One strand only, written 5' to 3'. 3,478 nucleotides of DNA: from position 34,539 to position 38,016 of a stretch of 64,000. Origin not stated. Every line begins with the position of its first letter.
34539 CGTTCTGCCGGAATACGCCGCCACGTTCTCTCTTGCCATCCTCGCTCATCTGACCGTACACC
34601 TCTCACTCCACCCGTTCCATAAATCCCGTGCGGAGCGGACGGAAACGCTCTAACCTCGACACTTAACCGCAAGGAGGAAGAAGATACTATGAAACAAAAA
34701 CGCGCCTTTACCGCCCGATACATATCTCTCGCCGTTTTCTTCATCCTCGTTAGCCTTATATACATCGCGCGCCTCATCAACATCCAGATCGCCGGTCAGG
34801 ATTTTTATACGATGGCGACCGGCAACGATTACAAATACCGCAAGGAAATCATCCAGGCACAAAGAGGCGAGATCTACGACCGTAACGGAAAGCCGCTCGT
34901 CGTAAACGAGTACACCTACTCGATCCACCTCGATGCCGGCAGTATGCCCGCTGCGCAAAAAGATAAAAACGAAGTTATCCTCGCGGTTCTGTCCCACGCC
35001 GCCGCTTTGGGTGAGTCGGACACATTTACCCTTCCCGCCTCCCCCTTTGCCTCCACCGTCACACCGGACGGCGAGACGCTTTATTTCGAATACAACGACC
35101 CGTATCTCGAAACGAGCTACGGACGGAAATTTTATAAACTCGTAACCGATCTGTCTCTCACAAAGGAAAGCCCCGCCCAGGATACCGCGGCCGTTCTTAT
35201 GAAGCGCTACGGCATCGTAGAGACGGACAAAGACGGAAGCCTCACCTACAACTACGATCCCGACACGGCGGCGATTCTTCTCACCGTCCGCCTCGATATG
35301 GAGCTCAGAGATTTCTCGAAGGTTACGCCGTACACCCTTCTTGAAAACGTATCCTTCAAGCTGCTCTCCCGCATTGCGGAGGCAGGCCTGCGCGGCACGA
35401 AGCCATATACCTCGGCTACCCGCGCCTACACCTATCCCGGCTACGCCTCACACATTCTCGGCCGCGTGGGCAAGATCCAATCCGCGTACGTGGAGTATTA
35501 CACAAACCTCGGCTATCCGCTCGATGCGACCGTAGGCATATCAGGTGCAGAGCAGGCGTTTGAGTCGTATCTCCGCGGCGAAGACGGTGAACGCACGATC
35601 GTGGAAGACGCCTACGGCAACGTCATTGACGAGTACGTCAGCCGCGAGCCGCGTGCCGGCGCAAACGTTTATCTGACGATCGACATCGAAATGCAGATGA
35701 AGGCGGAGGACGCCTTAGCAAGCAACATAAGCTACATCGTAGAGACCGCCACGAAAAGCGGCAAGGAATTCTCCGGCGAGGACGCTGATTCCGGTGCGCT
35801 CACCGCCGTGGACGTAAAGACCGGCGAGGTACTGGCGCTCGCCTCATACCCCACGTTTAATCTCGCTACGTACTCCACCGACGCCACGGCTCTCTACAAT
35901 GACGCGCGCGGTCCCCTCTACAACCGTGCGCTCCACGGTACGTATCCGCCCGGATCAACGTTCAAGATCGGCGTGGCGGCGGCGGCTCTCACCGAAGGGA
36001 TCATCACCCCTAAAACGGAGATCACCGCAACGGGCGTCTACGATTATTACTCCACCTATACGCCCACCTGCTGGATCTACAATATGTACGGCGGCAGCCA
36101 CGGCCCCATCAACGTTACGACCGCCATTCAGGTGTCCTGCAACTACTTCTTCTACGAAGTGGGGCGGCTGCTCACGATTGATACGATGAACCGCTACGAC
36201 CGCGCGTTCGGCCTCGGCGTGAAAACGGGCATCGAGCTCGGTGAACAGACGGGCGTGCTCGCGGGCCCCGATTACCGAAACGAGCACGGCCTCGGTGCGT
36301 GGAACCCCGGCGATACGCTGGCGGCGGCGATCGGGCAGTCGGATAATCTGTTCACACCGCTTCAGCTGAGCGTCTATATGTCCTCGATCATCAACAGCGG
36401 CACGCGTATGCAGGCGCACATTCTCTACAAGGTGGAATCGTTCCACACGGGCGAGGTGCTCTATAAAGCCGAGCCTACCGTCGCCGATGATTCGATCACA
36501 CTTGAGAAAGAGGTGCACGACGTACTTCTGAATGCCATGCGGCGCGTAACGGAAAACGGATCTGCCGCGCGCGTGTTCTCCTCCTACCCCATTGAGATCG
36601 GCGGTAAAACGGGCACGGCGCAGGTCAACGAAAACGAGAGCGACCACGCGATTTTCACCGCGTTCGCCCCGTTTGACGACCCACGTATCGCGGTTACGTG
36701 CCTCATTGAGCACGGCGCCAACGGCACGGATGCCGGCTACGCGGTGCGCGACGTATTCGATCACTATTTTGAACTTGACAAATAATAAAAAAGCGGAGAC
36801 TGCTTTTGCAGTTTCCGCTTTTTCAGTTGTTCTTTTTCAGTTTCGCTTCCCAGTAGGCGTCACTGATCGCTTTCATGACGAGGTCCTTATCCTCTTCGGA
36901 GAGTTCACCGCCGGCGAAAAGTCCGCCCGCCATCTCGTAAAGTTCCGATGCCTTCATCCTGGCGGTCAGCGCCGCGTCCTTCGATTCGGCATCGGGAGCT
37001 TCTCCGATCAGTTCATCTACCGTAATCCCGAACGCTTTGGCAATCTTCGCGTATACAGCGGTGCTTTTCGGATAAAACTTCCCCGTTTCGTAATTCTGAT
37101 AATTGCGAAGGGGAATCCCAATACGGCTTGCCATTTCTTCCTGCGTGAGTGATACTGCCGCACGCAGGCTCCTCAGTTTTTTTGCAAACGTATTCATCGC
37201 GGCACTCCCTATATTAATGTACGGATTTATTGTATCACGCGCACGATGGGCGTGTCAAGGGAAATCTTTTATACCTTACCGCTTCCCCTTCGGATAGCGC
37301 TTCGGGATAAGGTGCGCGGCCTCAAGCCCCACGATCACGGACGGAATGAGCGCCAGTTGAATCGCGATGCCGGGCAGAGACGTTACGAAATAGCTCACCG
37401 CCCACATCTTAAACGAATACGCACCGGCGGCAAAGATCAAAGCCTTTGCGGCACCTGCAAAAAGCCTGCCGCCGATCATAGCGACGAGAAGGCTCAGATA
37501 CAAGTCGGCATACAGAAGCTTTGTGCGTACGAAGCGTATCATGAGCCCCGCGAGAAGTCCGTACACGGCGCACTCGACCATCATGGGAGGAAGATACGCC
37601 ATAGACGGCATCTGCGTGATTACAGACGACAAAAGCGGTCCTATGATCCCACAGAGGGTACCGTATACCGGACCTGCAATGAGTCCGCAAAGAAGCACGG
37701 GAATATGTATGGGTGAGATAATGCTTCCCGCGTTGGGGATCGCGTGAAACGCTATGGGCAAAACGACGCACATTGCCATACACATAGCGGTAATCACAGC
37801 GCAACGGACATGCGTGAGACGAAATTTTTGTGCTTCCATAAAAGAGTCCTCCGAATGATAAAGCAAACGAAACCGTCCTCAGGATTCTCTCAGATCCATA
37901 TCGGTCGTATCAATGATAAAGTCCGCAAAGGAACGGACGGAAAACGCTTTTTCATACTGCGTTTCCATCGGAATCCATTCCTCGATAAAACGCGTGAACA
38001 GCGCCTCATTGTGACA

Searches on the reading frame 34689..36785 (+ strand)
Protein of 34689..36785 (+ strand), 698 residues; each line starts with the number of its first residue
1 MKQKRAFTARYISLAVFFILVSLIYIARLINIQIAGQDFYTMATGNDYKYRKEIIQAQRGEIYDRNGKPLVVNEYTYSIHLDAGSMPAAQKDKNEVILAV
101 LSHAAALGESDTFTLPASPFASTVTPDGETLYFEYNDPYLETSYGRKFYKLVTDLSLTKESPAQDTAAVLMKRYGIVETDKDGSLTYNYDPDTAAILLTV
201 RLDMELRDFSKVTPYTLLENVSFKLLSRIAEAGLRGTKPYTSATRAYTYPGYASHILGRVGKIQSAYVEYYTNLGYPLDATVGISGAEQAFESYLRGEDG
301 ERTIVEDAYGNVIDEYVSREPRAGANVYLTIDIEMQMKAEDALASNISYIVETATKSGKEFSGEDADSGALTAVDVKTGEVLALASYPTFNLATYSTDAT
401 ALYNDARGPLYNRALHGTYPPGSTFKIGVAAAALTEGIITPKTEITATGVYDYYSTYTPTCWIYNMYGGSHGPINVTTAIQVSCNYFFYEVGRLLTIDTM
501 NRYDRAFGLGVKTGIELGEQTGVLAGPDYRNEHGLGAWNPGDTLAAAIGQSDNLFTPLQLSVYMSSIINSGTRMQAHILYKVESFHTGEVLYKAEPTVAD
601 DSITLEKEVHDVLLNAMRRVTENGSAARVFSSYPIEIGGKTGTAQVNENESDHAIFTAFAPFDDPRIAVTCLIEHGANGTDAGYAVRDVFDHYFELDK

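Call 77: search_protein_families(library=pfam, proteins=[window:34689-36785:+], max_evalue=0.00001)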
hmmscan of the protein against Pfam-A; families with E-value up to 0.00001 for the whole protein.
window:34689-36785:+ (698 aa): 2 families
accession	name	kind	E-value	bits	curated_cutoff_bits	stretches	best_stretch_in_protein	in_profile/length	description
PF00905.27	Transpeptidase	-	1.4e-51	175.9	22.1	1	369-684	1-292/299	Penicillin binding protein transpeptidase domain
PF03717.20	PBP_dimer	-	7.9e-31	108.3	24.4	1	55-315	2-178/180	Penicillin-binding Protein dimerisation domain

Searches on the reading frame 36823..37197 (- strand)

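Call 77: search_protein_families(library=pfam, proteins=[window:36823-37197:-], max_evalue=0.00001)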
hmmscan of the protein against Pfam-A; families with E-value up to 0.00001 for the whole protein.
window:36823-37197:- (124 aa): 3 families
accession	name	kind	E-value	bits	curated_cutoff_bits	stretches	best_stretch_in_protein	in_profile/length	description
PF12844.13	HTH_19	-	6.4e-10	39.2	30.2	1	6-64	2-59/64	Helix-turn-helix domain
PF01381.28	HTH_3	-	2.2e-09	37.6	23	1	8-63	1-55/55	Helix-turn-helix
PF13560.12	HTH_31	-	1e-07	32.5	27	1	4-62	2-60/64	Helix-turn-helix domain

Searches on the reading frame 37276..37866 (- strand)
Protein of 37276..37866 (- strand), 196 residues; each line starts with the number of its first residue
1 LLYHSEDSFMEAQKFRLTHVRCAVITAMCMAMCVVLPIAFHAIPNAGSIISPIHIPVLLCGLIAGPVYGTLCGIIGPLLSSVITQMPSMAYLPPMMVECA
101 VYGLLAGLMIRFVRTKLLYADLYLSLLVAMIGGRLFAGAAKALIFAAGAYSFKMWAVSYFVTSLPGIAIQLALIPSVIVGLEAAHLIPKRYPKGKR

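Call 77: search_protein_families(library=pfam, proteins=[window:37276-37866:-], max_evalue=0.00001)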
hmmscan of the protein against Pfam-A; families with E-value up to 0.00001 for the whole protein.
window:37276-37866:- (196 aa): 2 families
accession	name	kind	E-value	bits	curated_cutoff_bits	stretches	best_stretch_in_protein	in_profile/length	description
PF12822.12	ECF_trnsprt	-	2.9e-14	53.9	30.7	1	24-177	4-168/169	ECF transporter, substrate-specific component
PF07155.17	ECF-ribofla_trS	-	1.2e-07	32.3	26.7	1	21-172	9-162/172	ECF-type riboflavin transporter, S component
